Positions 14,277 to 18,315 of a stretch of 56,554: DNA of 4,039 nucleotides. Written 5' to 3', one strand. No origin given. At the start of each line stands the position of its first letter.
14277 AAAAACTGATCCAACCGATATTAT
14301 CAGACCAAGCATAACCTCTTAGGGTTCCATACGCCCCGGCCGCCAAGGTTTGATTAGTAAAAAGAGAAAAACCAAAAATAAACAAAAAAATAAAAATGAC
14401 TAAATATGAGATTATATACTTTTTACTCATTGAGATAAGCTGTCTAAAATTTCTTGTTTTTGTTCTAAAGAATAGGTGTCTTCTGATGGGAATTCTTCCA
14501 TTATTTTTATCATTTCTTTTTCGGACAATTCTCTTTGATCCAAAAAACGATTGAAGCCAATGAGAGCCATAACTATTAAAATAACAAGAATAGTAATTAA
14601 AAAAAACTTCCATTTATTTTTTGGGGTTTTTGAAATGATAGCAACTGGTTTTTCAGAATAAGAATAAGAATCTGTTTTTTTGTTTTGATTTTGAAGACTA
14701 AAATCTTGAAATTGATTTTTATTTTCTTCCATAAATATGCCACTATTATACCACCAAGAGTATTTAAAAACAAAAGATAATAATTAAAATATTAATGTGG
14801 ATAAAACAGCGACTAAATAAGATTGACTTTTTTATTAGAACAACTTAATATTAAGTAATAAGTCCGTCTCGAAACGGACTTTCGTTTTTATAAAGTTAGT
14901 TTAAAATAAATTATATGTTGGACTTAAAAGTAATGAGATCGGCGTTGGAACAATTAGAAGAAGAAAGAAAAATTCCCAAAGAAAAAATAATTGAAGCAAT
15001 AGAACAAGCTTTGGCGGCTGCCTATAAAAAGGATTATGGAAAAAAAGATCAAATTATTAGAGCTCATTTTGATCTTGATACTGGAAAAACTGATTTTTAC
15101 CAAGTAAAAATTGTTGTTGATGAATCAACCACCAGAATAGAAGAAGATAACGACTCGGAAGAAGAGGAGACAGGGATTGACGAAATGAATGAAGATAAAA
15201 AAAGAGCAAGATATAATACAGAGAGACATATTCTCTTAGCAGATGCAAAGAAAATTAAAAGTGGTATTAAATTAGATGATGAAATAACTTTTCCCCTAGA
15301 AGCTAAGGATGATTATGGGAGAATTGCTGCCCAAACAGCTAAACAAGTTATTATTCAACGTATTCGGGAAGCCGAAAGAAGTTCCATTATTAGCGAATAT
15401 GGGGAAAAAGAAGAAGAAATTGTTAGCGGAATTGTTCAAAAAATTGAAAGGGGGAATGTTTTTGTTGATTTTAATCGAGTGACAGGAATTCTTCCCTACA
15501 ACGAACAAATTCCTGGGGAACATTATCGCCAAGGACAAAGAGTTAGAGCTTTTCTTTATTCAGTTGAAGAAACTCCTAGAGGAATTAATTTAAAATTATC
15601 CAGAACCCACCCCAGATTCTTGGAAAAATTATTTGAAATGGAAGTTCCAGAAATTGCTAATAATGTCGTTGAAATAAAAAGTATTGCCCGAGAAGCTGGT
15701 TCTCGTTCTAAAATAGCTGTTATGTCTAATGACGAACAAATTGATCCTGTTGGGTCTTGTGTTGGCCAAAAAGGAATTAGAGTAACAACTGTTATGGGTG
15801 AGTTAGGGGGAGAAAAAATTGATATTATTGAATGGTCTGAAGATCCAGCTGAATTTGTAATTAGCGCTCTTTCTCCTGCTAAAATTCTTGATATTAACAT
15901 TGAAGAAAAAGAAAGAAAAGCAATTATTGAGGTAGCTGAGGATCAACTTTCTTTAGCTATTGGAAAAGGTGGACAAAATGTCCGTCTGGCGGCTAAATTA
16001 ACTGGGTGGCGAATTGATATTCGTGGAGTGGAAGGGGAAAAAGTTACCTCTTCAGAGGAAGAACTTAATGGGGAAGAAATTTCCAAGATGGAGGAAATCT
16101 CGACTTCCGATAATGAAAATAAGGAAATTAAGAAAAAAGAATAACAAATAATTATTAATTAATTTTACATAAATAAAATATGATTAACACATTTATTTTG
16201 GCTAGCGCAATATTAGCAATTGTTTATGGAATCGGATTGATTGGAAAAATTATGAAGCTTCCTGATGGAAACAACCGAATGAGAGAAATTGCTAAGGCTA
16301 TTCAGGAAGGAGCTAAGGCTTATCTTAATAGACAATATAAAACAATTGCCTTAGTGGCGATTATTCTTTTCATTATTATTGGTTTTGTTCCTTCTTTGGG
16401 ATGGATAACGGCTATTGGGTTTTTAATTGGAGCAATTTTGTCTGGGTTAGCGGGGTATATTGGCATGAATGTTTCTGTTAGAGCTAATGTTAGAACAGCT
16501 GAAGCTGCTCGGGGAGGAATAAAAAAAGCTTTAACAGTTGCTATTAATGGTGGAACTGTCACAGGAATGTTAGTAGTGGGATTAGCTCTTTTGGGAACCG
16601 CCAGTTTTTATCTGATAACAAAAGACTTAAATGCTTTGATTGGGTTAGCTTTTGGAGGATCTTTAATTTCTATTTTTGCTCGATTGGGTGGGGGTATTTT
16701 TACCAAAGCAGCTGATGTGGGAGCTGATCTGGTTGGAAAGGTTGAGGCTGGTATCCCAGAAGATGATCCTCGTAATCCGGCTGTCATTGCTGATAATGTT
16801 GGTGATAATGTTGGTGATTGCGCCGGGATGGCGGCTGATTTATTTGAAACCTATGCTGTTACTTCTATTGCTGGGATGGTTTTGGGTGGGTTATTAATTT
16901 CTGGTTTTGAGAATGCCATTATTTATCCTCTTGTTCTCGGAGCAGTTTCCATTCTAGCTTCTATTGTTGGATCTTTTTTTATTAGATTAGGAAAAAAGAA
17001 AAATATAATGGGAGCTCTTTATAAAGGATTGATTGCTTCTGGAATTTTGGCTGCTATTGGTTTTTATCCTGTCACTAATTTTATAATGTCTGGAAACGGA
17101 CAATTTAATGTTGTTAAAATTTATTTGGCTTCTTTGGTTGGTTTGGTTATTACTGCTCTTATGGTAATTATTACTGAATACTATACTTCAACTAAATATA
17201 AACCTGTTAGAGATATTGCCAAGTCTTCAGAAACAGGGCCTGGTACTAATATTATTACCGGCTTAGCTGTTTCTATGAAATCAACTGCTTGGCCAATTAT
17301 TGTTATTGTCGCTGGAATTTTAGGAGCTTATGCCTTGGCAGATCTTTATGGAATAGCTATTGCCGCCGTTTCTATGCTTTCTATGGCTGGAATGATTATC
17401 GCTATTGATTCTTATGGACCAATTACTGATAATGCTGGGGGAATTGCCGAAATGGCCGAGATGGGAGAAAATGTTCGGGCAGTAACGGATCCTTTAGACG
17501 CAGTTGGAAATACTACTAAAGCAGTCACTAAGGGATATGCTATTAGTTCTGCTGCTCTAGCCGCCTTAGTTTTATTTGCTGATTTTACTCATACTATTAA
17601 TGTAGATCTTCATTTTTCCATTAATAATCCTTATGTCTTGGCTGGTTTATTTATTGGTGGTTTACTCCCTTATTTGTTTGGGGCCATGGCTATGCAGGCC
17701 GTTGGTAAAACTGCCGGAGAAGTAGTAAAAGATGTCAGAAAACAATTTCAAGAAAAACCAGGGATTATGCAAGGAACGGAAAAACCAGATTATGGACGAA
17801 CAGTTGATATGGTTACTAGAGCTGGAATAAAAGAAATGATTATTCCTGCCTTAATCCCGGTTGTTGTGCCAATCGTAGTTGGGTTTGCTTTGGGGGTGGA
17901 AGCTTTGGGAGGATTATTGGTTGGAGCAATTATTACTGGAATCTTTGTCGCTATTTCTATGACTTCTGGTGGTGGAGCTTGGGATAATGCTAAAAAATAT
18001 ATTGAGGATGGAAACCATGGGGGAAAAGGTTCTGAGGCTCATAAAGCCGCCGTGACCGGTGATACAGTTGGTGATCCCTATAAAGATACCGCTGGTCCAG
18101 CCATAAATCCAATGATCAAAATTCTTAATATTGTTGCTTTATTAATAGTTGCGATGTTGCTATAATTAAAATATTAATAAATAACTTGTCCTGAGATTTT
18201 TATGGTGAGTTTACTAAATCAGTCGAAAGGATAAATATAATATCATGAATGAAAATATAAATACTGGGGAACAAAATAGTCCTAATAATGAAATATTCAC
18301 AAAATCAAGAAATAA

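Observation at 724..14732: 13.7-kb gene for a 4,568-aa modular secreted protein coupled to a small membrane protein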

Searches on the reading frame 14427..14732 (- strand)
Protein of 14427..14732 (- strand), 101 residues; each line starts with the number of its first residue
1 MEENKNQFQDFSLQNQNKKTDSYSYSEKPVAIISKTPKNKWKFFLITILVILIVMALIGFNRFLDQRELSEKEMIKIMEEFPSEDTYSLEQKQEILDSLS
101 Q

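Call 7: search_protein_families(library=pfam, proteins=[window:14427-14732:-], max_evalue=1)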
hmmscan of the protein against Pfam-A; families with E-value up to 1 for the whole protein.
window:14427-14732:- (101 aa): 5 families
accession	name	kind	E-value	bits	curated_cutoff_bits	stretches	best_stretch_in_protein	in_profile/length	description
PF07006.16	DUF1310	-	0.036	14.7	30.1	1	46-79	3-35/119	Protein of unknown function (DUF1310)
PF11027.13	DUF2615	-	0.037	14.5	23.4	1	14-61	27-72/104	Protein of unknown function (DUF2615)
PF11694.13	DUF3290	-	0.067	13.6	31.3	1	38-86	43-93/144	Protein of unknown function (DUF3290)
PF14899.11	DUF4492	-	0.081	13.3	27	1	38-75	18-55/63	Domain of unknown function (DUF4492)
PF20381.4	Rv1476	-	0.22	11.7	26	1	33-68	114-149/156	Membrane protein Rv1476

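Call 14: search_protein_families(library=ncbifam, proteins=[window:14427-14732:-], max_evalue=1)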
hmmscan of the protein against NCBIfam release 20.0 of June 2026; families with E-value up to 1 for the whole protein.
window:14427-14732:- (101 aa): 3 families
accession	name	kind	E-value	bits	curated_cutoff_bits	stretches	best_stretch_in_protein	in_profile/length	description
NF010008.0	PRK13481.1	equivalog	0.0006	19.2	270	1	13-76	13-77/269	glycosyltransferase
TIGR04370.1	glyco_rpt_poly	subfamily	0.0027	16.8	40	1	35-77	209-249/396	oligosaccharide repeat unit polymerase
NF041422.1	VirB10_subf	subfamily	0.12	11.9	400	1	14-94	29-106/404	VirB10/TraB/TrbI family type IV secretion system protein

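Call 97: search_protein_families(library=phrogs, proteins=[window:14427-14732:-], max_evalue=0.01)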
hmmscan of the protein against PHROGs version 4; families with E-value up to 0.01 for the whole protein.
window:14427-14732:- (101 aa): 0 families

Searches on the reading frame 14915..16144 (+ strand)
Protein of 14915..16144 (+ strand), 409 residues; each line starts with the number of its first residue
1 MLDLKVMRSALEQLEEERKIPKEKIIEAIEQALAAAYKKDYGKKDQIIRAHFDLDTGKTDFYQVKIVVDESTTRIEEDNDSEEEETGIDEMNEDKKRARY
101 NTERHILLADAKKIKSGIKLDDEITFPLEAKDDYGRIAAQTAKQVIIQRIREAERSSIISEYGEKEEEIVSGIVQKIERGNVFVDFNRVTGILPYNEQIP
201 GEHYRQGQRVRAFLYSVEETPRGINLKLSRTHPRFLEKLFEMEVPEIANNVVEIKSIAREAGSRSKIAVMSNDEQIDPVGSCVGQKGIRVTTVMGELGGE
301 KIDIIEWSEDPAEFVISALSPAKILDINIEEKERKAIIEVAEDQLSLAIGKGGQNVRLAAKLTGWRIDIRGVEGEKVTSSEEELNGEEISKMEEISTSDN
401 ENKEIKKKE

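Call 13: search_protein_families(library=pfam, proteins=[window:14915-16144:+], max_evalue=0.001)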
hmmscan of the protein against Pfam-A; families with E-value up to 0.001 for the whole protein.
window:14915-16144:+ (409 aa): 6 families
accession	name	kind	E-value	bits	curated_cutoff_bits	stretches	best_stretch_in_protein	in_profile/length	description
PF08529.16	NusA_N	-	1.4e-30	106.4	23.8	1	9-155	4-118/119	NusA N-terminal domain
PF13184.12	KH_5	-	1.6e-28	99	27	1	261-329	1-69/69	NusA-like KH domain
PF00575.29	S1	-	4.1e-08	33.9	22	1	165-227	3-72/74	S1 RNA binding domain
PF23095.1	KH_NusA_C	-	2.1e-05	24.9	34.2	1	336-370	1-35/59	Transcription termination/antitermination protein NusA, KH domain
PF07650.23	KH_2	-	0.0007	19.8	22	1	322-367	13-58/78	KH domain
PF10246.15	MRP-S35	-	0.0008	19.7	25.1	0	155-222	12-79/105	Mitochondrial ribosomal protein MRP-S35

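Call 17: find_encoding_contigs(protein=window:14915-16144:+, flank=10000, max_places=6)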
Protein window:14915-16144:+ (409 aa): 14 contigs read that carry it; 6 places shown.
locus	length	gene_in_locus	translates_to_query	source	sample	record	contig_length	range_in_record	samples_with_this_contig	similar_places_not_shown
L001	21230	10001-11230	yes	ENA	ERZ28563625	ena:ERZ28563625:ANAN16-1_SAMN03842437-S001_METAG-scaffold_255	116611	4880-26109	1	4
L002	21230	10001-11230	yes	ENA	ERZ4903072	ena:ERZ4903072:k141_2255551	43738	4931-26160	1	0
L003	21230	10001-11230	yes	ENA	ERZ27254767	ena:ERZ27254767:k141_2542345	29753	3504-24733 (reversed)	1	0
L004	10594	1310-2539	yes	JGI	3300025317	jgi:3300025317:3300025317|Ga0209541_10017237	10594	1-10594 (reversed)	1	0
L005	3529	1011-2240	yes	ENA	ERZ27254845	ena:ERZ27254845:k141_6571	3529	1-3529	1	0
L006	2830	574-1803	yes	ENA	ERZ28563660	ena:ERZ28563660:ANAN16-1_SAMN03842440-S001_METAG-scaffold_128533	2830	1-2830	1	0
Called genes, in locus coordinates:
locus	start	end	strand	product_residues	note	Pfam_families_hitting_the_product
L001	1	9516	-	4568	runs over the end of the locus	-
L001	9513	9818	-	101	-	-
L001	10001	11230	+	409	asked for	PF08529:NusA_N, PF00575:S1, PF13184:KH_NusA_1st, PF26594:KH_NusA_2nd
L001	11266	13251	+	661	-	PF03030:H_PPase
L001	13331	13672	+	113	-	-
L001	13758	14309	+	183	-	PF04542:Sigma70_r2, PF08281:Sigma70_r4_2, PF04545:Sigma70_r4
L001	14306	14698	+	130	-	-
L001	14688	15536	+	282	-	-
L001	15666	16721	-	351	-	PF13793:Pribosyltran_N, PF00156:Pribosyltran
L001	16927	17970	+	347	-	PF05697:Trigger_N, PF05698:Trigger_C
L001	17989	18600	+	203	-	PF00574:CLP_protease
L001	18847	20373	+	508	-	PF12072:RNase_Y_N, PF00013:KH_1 (weak), PF01966:HD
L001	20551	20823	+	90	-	PF00216:Bac_DNA_binding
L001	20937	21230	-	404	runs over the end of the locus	PF04055:Radical_SAM (weak), PF13186:SPASM (weak)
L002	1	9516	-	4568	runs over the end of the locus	-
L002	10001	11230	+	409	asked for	PF08529:NusA_N, PF00575:S1, PF13184:KH_NusA_1st, PF26594:KH_NusA_2nd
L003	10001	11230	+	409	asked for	PF08529:NusA_N, PF00575:S1, PF13184:KH_NusA_1st, PF26594:KH_NusA_2nd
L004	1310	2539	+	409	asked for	PF08529:NusA_N, PF00575:S1, PF13184:KH_NusA_1st, PF26594:KH_NusA_2nd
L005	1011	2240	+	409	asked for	PF08529:NusA_N, PF00575:S1, PF13184:KH_NusA_1st, PF26594:KH_NusA_2nd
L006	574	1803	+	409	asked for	PF08529:NusA_N, PF00575:S1, PF13184:KH_NusA_1st, PF26594:KH_NusA_2nd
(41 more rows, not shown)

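Call 28: find_related_loci(query=window:14915-16144:+, collection=genome_contigs, flank=10000)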
Query window:14915-16144:+ (409 aa) in genome_contigs; peptide patterns used: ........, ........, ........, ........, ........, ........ (x = any residue, [..] = any of these).
599 stretches matched a pattern (row limit reached: there are more); 586 encode a relative of the query (tblastn E <= 1e-3); the best 80 are kept; 80 distinct loci.
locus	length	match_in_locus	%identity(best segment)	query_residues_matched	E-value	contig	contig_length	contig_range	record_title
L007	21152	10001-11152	74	1-385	0e+0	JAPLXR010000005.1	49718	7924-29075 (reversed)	MAG: Candidatus Nomurabacteria bacterium isolate LacPavin_0818_WC55_MAG_33_13 LacPavin_0818_WC55_scaffold_102935, whole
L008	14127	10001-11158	72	1-395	0e+0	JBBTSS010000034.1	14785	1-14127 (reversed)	MAG: Patescibacteria group bacterium isolate H41-bin121_1 H41_bin121_1_000000000034, whole genome shotgun sequence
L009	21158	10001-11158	72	1-394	0e+0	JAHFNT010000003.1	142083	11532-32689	MAG: Candidatus Nomurabacteria bacterium isolate nzgw487 NODE_86_length_142084_cov_5.254933, whole genome shotgun sequen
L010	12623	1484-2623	74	1-381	0e+0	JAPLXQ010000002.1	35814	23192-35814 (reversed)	MAG: Candidatus Nomurabacteria bacterium isolate LacPavin_0818_WC45_MAG_33_35 LacPavin_0818_WC45_scaffold_16871, whole g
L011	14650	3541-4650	73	1-371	0e+0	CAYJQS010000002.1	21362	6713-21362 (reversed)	MAG TPA_asm: uncultured Candidatus Saccharibacteria bacterium isolate ERP125453_co1_243 genome assembly, contig: NODE_23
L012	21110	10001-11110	72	1-381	0e+0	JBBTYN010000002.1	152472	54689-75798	MAG: Patescibacteria group bacterium isolate H41-bin112_1 H41_bin112_1_000000000002, whole genome shotgun sequence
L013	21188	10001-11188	70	1-382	0e+0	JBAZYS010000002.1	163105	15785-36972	MAG: Candidatus Paceibacterota bacterium isolate SO_2017_GW1_86 NODE_719_length_163105_cov_3.266557_OW334_2017, whole ge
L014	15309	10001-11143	72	1-385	0e+0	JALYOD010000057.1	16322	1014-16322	MAG: bacterium isolate MDV bin2 SD1454-56_k127_213411, whole genome shotgun sequence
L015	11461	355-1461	74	1-371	0e+0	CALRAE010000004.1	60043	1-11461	MAG: Candidatus Nomurabacteria bacterium isolate MaH-04nov19-216 genome assembly, contig: MaH-04nov19-C956, whole genome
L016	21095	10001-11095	74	1-371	0e+0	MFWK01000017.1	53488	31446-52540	MAG: Candidatus Nomurabacteria bacterium RIFOXYD2_FULL_35_12 rifoxyd2_full_scaffold_350, whole genome shotgun sequence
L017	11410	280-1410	72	1-381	0e+0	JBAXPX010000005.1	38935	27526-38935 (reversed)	MAG: bacterium isolate ELA542 MAG542_5, whole genome shotgun sequence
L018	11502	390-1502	72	1-371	0e+0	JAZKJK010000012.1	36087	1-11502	MAG: Patescibacteria group bacterium isolate ADI_DC_SW_02_SPN_11032020-bin106_1 DCSW02SPN_B106_1_000000000012, whole gen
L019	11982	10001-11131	70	1-381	0e+0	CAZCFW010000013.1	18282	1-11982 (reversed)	MAG TPA_asm: uncultured Candidatus Saccharibacteria bacterium isolate SRP286056_co3_59 genome assembly, contig: NODE_295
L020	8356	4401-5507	74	1-372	3e-180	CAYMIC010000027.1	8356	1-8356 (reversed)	MAG TPA_asm: uncultured Candidatus Saccharibacteria bacterium isolate SRP278252_co2_831 genome assembly, contig: NODE_18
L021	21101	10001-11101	72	1-376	7e-180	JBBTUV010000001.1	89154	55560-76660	MAG: Patescibacteria group bacterium isolate H41-bin052_1 H41_bin052_1_000000000001, whole genome shotgun sequence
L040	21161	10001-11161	65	1-388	7e-170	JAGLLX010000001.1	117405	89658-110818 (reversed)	MAG: Candidatus Paceibacterota bacterium isolate RS_5_36 ROV157_5.bin.36.fa_1, whole genome shotgun sequence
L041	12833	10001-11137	66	1-383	1e-169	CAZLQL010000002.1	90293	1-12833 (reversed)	MAG TPA_asm: uncultured Candidatus Saccharibacteria bacterium isolate SRP219642_co4_43 genome assembly, contig: NODE_317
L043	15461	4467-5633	65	1-393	2e-169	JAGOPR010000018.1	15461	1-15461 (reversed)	MAG: Candidatus Paceibacterota bacterium isolate Gw_Eff_bin_137 Gw_Eff_8602_length_15461_cov_17.253554, whole genome sho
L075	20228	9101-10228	64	1-382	5e-161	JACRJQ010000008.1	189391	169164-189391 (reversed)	MAG: Candidatus Taylorbacteria bacterium isolate NC_groundwater_1833_Pr3_B-0.1um_56_22 SR-2_scaffold_141_3504773, whole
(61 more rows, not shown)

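Call 55: search_protein_families(library=pfam, proteins=[L040:6803-7591:-, L020:1104-2393:-, L043:361-2115:-, L008:3872-7900:-, L012:1115-2872:-, L075:2679-3854:-], max_evalue=0.01)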
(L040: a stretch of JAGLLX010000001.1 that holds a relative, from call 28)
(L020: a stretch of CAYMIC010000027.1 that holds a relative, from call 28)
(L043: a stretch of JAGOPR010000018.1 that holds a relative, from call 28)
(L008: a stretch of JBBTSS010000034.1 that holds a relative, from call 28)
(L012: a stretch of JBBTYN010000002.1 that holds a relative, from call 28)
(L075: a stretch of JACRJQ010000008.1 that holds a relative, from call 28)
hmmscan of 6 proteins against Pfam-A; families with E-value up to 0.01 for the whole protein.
L040:6803-7591:- (262 aa): 0 families

L020:1104-2393:- (429 aa): 1 family
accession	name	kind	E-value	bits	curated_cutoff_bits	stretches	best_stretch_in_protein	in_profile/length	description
PF13884.11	Peptidase_S74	-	1.2e-13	51.6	22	1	328-376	1-53/58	Chaperone of endosialidase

L043:361-2115:- (584 aa): 0 families

L008:3872-7900:- (1342 aa): 0 families

L012:1115-2872:- (585 aa): 5 families
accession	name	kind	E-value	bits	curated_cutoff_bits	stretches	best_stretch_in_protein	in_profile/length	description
PF00437.27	T2SSE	-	5.6e-121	404.1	24.9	1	182-581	3-370/370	Type II/IV secretion system protein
PF05157.20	MshEN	-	7.3e-10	39.1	23.1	1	60-149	1-88/90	MshEN domain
PF25199.1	nSTAND_NTPase5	-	0.0015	18.8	34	1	312-357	31-78/145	Novel STAND NTPase 5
PF13401.12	AAA_22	-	0.0028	18.4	27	0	320-350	4-36/130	AAA domain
PF20720.3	nSTAND3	-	0.0056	16.8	27.2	0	313-342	10-38/155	Novel STAND NTPase 3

L075:2679-3854:- (391 aa): 1 family
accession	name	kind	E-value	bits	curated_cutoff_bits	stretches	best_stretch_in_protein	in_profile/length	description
PF01391.23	Collagen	-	1.1e-14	54.3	27.2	0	258-314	1-57/60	Collagen triple helix repeat (20 copies)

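Call 68: search_protein_families(library=pfam, proteins=[L016:5924-7159:-, L016:5460-5918:-, L016:4963-5388:-, L016:4481-5029:-, L016:2694-4460:-, L016:1905-2672:-, L016:832-1926:-, L041:6801-8012:-, L041:4983-6800:-, L041:4359-4970:-], max_evalue=0.001)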
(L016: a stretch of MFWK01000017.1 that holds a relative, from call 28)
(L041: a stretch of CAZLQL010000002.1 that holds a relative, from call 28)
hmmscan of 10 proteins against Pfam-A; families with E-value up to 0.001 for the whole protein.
L016:5924-7159:- (411 aa): 1 family
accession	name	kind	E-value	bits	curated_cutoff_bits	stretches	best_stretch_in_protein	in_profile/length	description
PF00482.28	T2SSF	-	3.4e-55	185.8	25.2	2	280-402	2-125/125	Type II secretion system (T2SS), protein F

L016:5460-5918:- (152 aa): 1 family
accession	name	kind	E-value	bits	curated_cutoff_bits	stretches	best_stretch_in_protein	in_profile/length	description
PF07963.17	N_methyl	-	8.6e-05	22.4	21.2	1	5-29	3-27/27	Prokaryotic N-terminal methylation motif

L016:4963-5388:- (141 aa): 0 families

L016:4481-5029:- (182 aa): 0 families

L016:2694-4460:- (588 aa): 0 families

L016:1905-2672:- (255 aa): 1 family
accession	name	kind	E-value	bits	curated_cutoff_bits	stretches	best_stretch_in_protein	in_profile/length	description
PF00121.24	TIM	-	2.9e-76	256.7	20.1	1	4-249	1-244/245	Triosephosphate isomerase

L016:832-1926:- (364 aa): 1 family
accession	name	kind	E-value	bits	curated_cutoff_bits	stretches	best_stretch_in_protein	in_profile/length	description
PF00162.24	PGK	-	1.2e-101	340.9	27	1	9-353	5-377/379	Phosphoglycerate kinase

L041:6801-8012:- (403 aa): 1 family
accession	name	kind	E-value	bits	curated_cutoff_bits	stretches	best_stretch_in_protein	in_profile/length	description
PF00482.28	T2SSF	-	2.8e-54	182.9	25.2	2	69-192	1-125/125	Type II secretion system (T2SS), protein F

L041:4983-6800:- (605 aa): 4 families
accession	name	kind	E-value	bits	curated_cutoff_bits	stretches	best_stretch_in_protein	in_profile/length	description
PF13620.12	CarboxypepD_reg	-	9e-12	45.6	32.3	1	170-255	5-74/82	Carboxypeptidase regulatory-like domain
PF13715.12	CarbopepD_reg_2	-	4.4e-06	27.1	32.2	0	170-240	4-67/88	CarboxypepD_reg-like domain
PF07963.17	N_methyl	-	6.1e-06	26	21.2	1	15-38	4-27/27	Prokaryotic N-terminal methylation motif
PF17802.7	SpaA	-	0.00028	21.4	23.1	0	365-419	4-50/91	Prealbumin-like fold domain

L041:4359-4970:- (203 aa): 1 family
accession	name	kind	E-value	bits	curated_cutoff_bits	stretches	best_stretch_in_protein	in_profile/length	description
PF07963.17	N_methyl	-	5e-07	29.5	21.2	1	6-28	4-26/27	Prokaryotic N-terminal methylation motif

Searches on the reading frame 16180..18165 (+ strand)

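Call 13: search_protein_families(library=pfam, proteins=[window:16180-18165:+], max_evalue=0.001)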
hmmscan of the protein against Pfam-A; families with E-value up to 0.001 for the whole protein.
window:16180-18165:+ (661 aa): 1 family
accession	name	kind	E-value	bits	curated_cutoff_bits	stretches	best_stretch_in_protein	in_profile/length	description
PF03030.21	H_PPase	-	4.3e-274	911.6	29.7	1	11-656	1-645/645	Inorganic H+ pyrophosphatase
